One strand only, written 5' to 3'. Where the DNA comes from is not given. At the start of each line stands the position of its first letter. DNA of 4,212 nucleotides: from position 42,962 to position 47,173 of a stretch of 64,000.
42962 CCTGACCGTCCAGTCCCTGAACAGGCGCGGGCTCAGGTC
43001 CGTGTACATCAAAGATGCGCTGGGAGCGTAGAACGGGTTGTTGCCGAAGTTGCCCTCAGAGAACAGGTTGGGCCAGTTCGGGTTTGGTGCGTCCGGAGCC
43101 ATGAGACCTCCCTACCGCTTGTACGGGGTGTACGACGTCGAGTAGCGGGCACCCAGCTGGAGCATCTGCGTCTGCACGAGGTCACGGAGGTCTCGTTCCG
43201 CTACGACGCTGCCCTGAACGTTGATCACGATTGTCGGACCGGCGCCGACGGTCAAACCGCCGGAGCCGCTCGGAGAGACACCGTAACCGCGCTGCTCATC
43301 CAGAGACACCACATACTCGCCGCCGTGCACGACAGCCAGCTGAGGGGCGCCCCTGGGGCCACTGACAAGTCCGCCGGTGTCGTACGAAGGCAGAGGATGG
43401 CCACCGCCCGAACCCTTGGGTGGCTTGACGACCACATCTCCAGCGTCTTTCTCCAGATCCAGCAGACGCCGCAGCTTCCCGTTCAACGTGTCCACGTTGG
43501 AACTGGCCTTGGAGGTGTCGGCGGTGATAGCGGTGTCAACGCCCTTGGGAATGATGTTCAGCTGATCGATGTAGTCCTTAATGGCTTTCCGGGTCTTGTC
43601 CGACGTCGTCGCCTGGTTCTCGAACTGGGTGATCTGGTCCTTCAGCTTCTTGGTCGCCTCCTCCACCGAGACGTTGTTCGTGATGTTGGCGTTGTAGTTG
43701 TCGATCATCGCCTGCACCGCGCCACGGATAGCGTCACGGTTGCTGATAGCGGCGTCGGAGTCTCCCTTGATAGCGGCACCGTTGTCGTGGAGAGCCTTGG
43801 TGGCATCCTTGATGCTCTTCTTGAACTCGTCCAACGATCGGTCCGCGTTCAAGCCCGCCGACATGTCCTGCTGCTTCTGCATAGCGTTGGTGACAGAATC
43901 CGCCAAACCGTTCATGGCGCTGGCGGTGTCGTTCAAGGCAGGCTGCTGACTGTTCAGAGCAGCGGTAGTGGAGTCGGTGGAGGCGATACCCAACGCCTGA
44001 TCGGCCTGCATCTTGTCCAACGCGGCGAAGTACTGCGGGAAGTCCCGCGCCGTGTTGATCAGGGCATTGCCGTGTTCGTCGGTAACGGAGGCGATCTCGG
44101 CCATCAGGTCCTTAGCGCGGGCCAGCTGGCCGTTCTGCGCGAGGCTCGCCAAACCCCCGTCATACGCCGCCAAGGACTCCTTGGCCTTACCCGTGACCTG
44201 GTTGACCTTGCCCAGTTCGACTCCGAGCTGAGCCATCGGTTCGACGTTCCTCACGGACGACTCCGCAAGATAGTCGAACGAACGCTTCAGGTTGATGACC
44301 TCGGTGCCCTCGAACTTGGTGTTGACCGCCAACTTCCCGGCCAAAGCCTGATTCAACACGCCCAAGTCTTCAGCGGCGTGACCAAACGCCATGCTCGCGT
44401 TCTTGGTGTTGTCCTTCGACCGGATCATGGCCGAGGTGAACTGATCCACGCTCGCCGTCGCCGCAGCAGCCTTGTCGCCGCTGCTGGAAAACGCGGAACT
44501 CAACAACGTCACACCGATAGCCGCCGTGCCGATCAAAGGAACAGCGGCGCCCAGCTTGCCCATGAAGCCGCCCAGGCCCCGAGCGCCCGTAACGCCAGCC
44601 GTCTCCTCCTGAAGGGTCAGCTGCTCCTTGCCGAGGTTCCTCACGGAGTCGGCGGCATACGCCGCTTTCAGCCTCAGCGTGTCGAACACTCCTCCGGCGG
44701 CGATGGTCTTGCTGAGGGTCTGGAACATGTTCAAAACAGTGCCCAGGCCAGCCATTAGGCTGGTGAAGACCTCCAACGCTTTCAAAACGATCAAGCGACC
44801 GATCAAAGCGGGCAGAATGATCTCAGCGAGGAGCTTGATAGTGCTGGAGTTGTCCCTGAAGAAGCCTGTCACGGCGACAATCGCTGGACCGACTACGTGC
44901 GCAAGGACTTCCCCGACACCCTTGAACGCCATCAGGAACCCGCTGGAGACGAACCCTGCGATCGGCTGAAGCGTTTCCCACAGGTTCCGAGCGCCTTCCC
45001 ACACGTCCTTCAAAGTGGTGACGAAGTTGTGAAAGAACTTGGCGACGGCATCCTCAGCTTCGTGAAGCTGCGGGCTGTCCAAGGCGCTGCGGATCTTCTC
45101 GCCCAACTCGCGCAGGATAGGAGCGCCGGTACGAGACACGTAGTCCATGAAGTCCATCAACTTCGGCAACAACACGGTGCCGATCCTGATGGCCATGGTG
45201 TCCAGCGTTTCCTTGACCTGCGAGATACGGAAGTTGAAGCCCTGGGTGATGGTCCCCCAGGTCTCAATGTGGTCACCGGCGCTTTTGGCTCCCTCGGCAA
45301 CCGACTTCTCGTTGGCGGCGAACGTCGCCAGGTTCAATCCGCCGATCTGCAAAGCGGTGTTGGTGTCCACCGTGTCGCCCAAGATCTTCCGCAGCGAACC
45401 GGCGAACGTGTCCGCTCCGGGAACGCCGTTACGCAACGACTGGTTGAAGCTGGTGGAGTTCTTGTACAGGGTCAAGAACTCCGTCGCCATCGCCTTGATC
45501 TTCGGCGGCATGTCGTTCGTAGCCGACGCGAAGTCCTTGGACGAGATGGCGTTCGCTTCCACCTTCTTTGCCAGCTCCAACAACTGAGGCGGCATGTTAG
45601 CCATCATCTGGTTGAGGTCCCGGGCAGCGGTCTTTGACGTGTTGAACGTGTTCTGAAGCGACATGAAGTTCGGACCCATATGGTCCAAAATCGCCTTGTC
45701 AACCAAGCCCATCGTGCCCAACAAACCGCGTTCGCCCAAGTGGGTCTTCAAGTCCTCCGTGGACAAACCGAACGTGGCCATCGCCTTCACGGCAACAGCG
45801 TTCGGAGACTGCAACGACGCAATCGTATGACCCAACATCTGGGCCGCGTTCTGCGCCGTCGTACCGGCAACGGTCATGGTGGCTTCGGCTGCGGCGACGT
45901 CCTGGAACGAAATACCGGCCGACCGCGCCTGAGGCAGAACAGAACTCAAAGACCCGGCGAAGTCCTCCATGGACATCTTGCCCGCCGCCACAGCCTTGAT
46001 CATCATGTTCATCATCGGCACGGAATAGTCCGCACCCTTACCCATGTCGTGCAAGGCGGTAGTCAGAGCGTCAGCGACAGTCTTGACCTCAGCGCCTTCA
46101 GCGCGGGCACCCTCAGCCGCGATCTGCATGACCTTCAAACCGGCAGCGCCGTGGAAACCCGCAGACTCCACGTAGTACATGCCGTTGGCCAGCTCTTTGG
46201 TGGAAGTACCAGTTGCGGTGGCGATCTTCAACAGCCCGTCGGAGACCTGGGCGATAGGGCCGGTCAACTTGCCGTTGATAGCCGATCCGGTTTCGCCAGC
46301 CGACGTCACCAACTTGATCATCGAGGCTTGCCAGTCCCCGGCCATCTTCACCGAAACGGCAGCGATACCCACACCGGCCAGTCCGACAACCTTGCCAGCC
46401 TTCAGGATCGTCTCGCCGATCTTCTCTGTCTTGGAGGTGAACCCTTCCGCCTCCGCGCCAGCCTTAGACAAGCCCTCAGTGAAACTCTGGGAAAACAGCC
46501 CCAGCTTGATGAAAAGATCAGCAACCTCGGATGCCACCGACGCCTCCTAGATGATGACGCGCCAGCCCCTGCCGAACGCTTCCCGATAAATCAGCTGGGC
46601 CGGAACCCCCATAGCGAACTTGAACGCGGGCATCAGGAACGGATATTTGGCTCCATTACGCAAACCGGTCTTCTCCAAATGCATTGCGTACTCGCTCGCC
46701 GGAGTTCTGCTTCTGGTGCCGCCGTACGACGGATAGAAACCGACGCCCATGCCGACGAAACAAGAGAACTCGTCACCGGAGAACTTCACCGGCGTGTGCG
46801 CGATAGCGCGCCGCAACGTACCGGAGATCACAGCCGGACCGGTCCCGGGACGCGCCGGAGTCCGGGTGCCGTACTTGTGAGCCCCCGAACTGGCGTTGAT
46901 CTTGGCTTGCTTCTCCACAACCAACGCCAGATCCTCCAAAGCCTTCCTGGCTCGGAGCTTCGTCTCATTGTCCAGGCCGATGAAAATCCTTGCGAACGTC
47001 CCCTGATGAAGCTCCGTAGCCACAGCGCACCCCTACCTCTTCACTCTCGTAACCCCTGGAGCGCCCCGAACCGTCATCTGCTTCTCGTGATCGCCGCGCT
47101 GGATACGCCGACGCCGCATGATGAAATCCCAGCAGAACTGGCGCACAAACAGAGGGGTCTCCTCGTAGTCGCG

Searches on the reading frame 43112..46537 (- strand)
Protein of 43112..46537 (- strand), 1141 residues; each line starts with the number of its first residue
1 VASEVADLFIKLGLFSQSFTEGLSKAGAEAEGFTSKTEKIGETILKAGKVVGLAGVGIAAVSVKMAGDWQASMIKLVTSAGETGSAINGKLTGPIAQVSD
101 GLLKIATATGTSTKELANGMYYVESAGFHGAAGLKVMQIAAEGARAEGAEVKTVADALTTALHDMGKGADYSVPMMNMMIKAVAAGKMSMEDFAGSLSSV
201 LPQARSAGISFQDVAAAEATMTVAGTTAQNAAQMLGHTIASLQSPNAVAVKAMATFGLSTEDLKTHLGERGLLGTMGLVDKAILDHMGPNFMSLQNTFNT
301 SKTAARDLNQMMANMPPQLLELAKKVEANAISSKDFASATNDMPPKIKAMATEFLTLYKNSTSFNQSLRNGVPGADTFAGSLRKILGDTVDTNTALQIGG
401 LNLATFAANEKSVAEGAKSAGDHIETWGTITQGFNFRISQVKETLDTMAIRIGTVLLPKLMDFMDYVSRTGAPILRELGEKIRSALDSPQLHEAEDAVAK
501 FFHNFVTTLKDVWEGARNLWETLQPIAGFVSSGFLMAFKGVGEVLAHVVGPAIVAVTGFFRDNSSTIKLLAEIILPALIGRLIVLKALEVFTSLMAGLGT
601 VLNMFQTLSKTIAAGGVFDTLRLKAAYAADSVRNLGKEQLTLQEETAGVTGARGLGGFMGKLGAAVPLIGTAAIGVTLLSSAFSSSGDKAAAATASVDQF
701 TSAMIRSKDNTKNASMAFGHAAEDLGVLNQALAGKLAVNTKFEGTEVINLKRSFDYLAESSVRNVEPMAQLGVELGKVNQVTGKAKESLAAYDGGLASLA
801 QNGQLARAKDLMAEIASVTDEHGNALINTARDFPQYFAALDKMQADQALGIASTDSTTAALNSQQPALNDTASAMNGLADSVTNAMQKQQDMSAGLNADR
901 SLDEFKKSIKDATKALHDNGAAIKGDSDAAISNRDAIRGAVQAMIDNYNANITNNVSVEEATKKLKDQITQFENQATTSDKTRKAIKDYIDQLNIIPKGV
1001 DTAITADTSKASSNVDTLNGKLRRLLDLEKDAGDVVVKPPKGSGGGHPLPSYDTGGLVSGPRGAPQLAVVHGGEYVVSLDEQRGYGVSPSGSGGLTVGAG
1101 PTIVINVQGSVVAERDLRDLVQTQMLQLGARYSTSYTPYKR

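Call 9: search_protein_families(library=phrogs, proteins=[window:43112-46537:-], max_evalue=0.001)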
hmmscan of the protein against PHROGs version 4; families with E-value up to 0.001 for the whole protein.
window:43112-46537:- (1141 aa): 15 families
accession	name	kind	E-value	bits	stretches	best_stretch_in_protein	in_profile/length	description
phrog_2723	-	tail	2.8e-45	155.8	1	43-477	151-587/1578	tail length tape measure protein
phrog_991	-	tail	2.4e-24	86.1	1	3-564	227-748/1966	tail length tape measure protein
phrog_167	-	tail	6e-20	71.6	1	20-708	242-735/1555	tail length tape measure protein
phrog_1533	-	tail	2.4e-17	62.8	1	18-717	200-695/1688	tail length tape measure protein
phrog_4704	-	tail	3.9e-17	63.1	1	19-338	168-479/625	tail length tape measure protein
phrog_1272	-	tail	2.7e-16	59.5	1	22-347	219-498/1606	tail length tape measure protein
phrog_5493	-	tail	4.2e-15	56.1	1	21-263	18-259/1102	tail length tape measure protein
phrog_36688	-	tail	4.3e-14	51.9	1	70-245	74-247/1600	tail length tape measure protein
phrog_28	-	tail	1.4e-10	41.5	1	26-352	219-560/1228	tail length tape measure protein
phrog_14441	-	tail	4.9e-08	34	1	19-233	31-237/241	tail length tape measure protein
phrog_23013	-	tail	6.4e-08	31.7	1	18-248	81-310/1379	tail length tape measure protein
phrog_9696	-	tail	1e-07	31.2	1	14-314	30-318/1415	tail length tape measure protein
phrog_58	-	tail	9.6e-07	28.5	1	27-606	289-766/1544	tail length tape measure protein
phrog_37649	-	tail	3e-06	25.7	1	102-275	485-657/2006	tail length tape measure protein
phrog_794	-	tail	2.2e-05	24.4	1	17-313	105-424/763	tail length tape measure protein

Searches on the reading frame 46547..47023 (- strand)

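Call 9: search_protein_families(library=phrogs, proteins=[window:46547-47023:-], max_evalue=0.001)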
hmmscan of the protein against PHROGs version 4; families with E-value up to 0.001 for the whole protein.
window:46547-47023:- (158 aa): 1 family
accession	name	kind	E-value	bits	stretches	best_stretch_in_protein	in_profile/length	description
phrog_5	-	connector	4.1e-05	24.5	1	24-154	114-209/239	tail completion or Neck1 protein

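Call 24: search_protein_families(library=pfam, proteins=[window:46547-47023:-], max_evalue=0.01)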
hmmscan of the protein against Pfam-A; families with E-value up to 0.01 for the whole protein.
window:46547-47023:- (158 aa): 0 families
